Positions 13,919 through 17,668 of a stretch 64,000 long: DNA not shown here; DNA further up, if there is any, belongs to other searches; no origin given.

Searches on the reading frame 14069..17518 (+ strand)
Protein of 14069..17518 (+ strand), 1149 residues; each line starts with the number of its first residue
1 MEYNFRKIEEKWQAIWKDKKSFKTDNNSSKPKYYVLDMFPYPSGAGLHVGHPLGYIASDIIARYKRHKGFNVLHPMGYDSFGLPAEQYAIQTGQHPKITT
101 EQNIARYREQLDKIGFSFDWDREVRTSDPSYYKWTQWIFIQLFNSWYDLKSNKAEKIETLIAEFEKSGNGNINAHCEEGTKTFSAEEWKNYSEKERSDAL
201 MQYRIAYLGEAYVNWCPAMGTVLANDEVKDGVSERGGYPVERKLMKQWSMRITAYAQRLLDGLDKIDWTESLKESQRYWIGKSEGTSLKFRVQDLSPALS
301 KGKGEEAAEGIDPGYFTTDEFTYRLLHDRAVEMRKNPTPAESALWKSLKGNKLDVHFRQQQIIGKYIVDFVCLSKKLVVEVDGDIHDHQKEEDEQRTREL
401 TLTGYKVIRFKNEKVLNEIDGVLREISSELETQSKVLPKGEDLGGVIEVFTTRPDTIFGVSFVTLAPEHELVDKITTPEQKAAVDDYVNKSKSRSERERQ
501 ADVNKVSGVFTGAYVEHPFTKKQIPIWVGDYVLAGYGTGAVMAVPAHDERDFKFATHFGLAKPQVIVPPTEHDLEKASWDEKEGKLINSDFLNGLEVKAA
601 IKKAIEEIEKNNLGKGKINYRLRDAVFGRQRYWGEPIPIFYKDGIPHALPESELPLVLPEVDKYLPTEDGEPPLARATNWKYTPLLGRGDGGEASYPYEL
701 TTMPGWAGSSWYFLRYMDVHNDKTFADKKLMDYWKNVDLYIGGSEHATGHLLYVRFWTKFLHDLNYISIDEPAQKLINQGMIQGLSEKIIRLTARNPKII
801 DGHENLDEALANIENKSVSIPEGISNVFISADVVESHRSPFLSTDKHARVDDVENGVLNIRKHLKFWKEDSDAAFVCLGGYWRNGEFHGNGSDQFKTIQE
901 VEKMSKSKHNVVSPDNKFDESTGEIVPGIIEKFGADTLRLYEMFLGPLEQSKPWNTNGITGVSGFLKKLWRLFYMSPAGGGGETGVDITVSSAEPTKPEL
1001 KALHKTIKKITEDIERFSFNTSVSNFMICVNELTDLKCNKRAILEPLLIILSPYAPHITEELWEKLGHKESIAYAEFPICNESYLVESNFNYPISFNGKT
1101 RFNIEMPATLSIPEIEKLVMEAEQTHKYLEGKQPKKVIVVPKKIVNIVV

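Call 7: search_protein_families(library=pfam, proteins=[window:14069-17518:+], max_evalue=0.01)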
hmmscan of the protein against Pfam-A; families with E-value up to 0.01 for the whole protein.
window:14069-17518:+ (1149 aa): 6 families
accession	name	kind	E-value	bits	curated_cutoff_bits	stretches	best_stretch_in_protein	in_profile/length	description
PF13603.12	tRNA-synt_1_2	-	2.6e-57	193.8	25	1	446-608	22-184/185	Leucyl-tRNA synthetase, editing domain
PF04480.18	DUF559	-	1.8e-34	118.3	20.6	1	327-430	4-108/109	Protein of unknown function (DUF559)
PF00133.28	tRNA-synt_1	-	2.1e-28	99.7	22.7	1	12-145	2-153/414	tRNA synthetases class I (I, L, M and V)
PF08264.19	Anticodon_1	-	8.4e-20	71.6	25.1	1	1000-1111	5-143/148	Anticodon-binding domain of tRNA ligase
PF09334.17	tRNA-synt_1g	-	3.3e-16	59.5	20.1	1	38-143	6-108/391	tRNA synthetases class I (M)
PF18741.7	MTES_1575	-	0.00011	22.7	38.2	1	353-429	12-95/96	REase_MTES_1575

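Call 8: search_protein_families(library=ncbifam, proteins=[window:14069-17518:+], max_evalue=0.01)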
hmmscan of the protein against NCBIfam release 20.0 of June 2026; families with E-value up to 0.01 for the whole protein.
window:14069-17518:+ (1149 aa): 18 families
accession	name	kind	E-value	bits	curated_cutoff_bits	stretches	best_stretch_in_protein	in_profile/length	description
TIGR00396.1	leuS_bact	equivalog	2.5e-276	919.1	548.4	4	446-788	239-573/843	leucine--tRNA ligase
NF008957.0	PRK12300.1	subfamily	6.7e-59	199.7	677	3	2-143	3-167/946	leucine--tRNA ligase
TIGR00422.1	valS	equivalog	9.8e-59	199.2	612.1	3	2-145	4-162/863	valine--tRNA ligase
NF009687.0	PRK13208.1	equivalog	9e-49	166.3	738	3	2-145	9-164/801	valine--tRNA ligase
NF004349.1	PRK05729.1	equivalog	6.6e-46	157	704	3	2-145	3-160/860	valine--tRNA ligase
TIGR00395.1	leuS_arch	equivalog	1.4e-45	155.7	648.5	4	7-85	2-78/938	leucine--tRNA ligase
TIGR00392.1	ileS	equivalog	6.3e-36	123.9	621.4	3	1-144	4-165/861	isoleucine--tRNA ligase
NF011492.0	PRK14900.1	equivalog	3.5e-24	84.7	1783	3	3-86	13-96/1044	valine--tRNA ligase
NF000540.1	alt_ValS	exception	1.3e-21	76.3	900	1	7-88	8-89/827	valine--tRNA ligase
NF007294.0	PRK09767.1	equivalog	1.9e-17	63.5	218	1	329-435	8-115/117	DUF559 domain-containing protein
TIGR00398.1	metG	equivalog_domain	5.6e-15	55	336.35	1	39-145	7-110/530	methionine--tRNA ligase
NF040702.1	ileS_w_GNAT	exception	2.2e-13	48.8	1999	2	3-89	17-104/1100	isoleucine--tRNA ligase, N-acetyltransferase domain-containing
NF008900.0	PRK12267.1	equivalog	2.7e-13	49.3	598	1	30-144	3-114/648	methionine--tRNA ligase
NF001100.0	PRK00133.1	equivalog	1.8e-12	46.6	587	1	33-143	7-114/676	methionine--tRNA ligase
NF000257.1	MupA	exception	8.5e-09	33.7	1900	1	9-168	9-164/1024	mupirocin-resistant isoleucine--tRNA ligase MupA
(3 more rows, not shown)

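Call 40: find_homologous_proteins(query=window:14069-17518:+, max_evalue=1e-50)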
Query window:14069-17518:+ (1149 aa): 8000 proteins with E <= 1e-50 among 8000 candidates; the best 120 are listed.
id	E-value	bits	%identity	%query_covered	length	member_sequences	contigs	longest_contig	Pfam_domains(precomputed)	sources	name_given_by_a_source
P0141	0.0e+0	2684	100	100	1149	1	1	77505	PF09334.18,PF04480.19,PF08264.20,PF13603.13,PF00133.29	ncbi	-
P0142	0.0e+0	1940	75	100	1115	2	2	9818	PF09334.18,PF04480.19,PF08264.20,PF13603.13,PF00133.29,PF18741.8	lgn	-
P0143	0.0e+0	1904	73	100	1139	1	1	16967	PF09334.18,PF04480.19,PF08264.20,PF13603.13,PF00133.29,PF18741.8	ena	-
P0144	0.0e+0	1855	71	100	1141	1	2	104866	PF09334.18,PF04480.19,PF08264.20,PF13603.13,PF00133.29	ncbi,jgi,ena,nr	ncbi:MAG TPA: class I tRNA ligase family protein [Bacteroidia bacterium]|jgi:leucyl-tRNA synthetase|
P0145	0.0e+0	1781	71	100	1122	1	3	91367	PF09334.18,PF04480.19,PF08264.20,PF13603.13,PF00133.29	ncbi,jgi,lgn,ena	jgi:leucyl-tRNA synthetase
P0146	0.0e+0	1766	71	100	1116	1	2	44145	PF09334.18,PF04480.19,PF08264.20,PF13603.13,PF00133.29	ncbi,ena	-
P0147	0.0e+0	1762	68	100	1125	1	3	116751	PF09334.18,PF04480.19,PF08264.20,PF13603.13,PF00133.29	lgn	-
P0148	0.0e+0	1762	69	100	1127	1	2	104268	PF09334.18,PF04480.19,PF08264.20,PF13603.13,PF00133.29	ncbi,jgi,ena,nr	ncbi:MAG TPA: DUF559 domain-containing protein [Bacteroidia bacterium]|jgi:leucyl-tRNA synthetase|nr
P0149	0.0e+0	1761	69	100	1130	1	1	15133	PF09334.18,PF04480.19,PF08264.20,PF13603.13,PF00133.29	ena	-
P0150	0.0e+0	1760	70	100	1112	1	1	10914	PF09334.18,PF04480.19,PF08264.20,PF13603.13,PF00133.29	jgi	jgi:leucyl-tRNA synthetase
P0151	0.0e+0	1759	69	100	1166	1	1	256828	PF09334.18,PF04480.19,PF08264.20,PF13603.13,PF00133.29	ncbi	-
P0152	0.0e+0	1758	71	100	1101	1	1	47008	PF09334.18,PF04480.19,PF08264.20,PF13603.13,PF00133.29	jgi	-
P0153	0.0e+0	1751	-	-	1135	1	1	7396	PF09334.18,PF04480.19,PF08264.20,PF13603.13,PF00133.29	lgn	-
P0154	0.0e+0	1748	69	100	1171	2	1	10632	PF09334.18,PF04480.19,PF08264.20,PF13603.13,PF00133.29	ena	-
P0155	0.0e+0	1748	69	100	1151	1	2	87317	PF09334.18,PF04480.19,PF08264.20,PF13603.13,PF00133.29,PF18741.8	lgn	-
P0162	0.0e+0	1721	73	62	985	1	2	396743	PF09334.18,PF08264.20,PF13603.13,PF00133.29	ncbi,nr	ncbi:MAG: leucine--tRNA ligase [Bacteroidia bacterium]|nr:leucine--tRNA ligase [Bacteroidia bacteriu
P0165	0.0e+0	1715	68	62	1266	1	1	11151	PF09334.18,PF04480.19,PF08264.20,PF13603.13,PF00133.29,PF18741.8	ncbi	-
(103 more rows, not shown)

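Call 60: find_encoding_contigs(protein=P0162, flank=500, max_places=1)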
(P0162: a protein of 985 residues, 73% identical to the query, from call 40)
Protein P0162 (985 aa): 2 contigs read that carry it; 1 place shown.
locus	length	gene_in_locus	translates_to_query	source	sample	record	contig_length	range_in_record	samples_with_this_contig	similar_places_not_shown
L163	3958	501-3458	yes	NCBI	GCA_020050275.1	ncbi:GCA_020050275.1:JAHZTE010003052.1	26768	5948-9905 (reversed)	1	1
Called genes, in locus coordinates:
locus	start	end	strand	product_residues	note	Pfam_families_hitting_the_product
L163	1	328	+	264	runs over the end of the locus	PF00795:CN_hydrolase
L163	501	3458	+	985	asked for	PF00133:tRNA-synt_1, PF09334:tRNA-synt_1g, PF13603:tRNA-synt_1_2, PF08264:Anticodon_1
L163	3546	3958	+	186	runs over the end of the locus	PF06037:DUF922 (weak)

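Call 61: find_encoding_contigs(protein=P0143, flank=500, max_places=1)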
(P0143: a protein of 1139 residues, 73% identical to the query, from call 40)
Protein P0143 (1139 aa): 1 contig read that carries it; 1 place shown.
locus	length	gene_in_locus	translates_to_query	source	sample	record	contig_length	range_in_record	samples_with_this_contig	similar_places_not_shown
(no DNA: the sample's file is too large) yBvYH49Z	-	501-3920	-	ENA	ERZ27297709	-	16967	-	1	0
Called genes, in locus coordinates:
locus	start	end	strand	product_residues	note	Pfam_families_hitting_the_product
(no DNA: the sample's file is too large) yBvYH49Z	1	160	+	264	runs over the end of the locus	PF00795:CN_hydrolase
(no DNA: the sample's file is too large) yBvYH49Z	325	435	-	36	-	-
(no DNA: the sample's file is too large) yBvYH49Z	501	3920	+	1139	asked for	PF00133:tRNA-synt_1, PF09334:tRNA-synt_1g, PF04480:DUF559, PF18741:MTES_1575 (weak), PF13603:tRNA-synt_1_2, PF08264:Anticodon_1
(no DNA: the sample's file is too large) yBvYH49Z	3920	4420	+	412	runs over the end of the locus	PF00255:GSHPx (faint), PF00578:AhpC-TSA, PF08534:Redoxin, PF13905:Thioredoxin_8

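Call 62: find_encoding_contigs(protein=P0165, flank=500, max_places=1)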
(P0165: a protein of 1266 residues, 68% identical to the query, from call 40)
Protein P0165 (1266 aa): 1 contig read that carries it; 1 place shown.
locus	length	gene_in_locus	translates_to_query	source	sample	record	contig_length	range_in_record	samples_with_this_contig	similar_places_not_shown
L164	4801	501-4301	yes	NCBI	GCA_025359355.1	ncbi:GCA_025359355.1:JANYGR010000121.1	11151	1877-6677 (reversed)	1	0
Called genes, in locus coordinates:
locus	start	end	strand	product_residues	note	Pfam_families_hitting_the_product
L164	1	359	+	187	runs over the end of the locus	PF01553:Acyltransferase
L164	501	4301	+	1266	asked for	PF00133:tRNA-synt_1, PF09334:tRNA-synt_1g, PF04480:DUF559, PF18741:MTES_1575 (weak), PF13603:tRNA-synt_1_2, PF04480:DUF559, PF08264:Anticodon_1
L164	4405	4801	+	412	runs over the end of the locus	PF07536:HWE_HK (weak), PF07568:HisKA_2, PF13581:HATPase_c_2 (weak), PF02518:HATPase_c (weak)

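Call 97: search_solved_structures(query=window:14069-17518:+, max_evalue=1e-50, show_alignments=1)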
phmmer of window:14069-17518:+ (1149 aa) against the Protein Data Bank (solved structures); distinct sequences matched with E-value up to 1e-50: 17.
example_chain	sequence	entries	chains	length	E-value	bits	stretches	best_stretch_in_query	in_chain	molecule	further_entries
1h3n_A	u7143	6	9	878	8e-174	583.4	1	447-783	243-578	LEUCYL-TRNA SYNTHETASE | AMINOACYL-TRNA SYNTHETASE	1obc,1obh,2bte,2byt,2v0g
2v0c_A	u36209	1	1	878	1.5e-172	579.1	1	447-783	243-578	AMINOACYL-TRNA SYNTHETASE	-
9tjv_A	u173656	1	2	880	1.3e-161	543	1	443-783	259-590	Leucine--tRNA ligase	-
3zgz_A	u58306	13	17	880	5.6e-161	540.8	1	443-783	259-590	LEUCINE--TRNA LIGASE | LEUCYL-TRNA SYNTHETASE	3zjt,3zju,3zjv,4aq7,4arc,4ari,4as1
9twt_A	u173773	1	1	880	2.5e-160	538.7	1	443-783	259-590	Leucine--tRNA ligase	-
5omw_A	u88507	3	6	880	2.7e-160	538.6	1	443-783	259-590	Leucine--tRNA ligase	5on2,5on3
9tjw_A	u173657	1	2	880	3.3e-160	538.3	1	443-783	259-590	Leucine--tRNA ligase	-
9twr_A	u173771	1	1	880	3.3e-160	538.3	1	443-783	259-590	Leucine--tRNA ligase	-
9tws_A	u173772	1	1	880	3.5e-160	538.2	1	443-783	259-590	Leucine--tRNA ligase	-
9twv_A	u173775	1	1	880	6.4e-160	537.3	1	443-783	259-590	Leucine--tRNA ligase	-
9twu_A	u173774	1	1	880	1.1e-159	536.5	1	443-783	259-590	Leucine--tRNA ligase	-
7nua_A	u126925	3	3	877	5.4e-159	534.2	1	442-782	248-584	Leucine--tRNA ligase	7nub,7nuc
7nty_A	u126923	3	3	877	3.3e-158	531.6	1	442-782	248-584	Leucine--tRNA ligase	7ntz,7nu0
6q89_A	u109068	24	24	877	1.2e-157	529.8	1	442-782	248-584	Leucine--tRNA ligase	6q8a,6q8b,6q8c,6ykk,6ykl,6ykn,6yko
7nu1_A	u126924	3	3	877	3e-157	528.5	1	442-782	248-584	Leucine--tRNA ligase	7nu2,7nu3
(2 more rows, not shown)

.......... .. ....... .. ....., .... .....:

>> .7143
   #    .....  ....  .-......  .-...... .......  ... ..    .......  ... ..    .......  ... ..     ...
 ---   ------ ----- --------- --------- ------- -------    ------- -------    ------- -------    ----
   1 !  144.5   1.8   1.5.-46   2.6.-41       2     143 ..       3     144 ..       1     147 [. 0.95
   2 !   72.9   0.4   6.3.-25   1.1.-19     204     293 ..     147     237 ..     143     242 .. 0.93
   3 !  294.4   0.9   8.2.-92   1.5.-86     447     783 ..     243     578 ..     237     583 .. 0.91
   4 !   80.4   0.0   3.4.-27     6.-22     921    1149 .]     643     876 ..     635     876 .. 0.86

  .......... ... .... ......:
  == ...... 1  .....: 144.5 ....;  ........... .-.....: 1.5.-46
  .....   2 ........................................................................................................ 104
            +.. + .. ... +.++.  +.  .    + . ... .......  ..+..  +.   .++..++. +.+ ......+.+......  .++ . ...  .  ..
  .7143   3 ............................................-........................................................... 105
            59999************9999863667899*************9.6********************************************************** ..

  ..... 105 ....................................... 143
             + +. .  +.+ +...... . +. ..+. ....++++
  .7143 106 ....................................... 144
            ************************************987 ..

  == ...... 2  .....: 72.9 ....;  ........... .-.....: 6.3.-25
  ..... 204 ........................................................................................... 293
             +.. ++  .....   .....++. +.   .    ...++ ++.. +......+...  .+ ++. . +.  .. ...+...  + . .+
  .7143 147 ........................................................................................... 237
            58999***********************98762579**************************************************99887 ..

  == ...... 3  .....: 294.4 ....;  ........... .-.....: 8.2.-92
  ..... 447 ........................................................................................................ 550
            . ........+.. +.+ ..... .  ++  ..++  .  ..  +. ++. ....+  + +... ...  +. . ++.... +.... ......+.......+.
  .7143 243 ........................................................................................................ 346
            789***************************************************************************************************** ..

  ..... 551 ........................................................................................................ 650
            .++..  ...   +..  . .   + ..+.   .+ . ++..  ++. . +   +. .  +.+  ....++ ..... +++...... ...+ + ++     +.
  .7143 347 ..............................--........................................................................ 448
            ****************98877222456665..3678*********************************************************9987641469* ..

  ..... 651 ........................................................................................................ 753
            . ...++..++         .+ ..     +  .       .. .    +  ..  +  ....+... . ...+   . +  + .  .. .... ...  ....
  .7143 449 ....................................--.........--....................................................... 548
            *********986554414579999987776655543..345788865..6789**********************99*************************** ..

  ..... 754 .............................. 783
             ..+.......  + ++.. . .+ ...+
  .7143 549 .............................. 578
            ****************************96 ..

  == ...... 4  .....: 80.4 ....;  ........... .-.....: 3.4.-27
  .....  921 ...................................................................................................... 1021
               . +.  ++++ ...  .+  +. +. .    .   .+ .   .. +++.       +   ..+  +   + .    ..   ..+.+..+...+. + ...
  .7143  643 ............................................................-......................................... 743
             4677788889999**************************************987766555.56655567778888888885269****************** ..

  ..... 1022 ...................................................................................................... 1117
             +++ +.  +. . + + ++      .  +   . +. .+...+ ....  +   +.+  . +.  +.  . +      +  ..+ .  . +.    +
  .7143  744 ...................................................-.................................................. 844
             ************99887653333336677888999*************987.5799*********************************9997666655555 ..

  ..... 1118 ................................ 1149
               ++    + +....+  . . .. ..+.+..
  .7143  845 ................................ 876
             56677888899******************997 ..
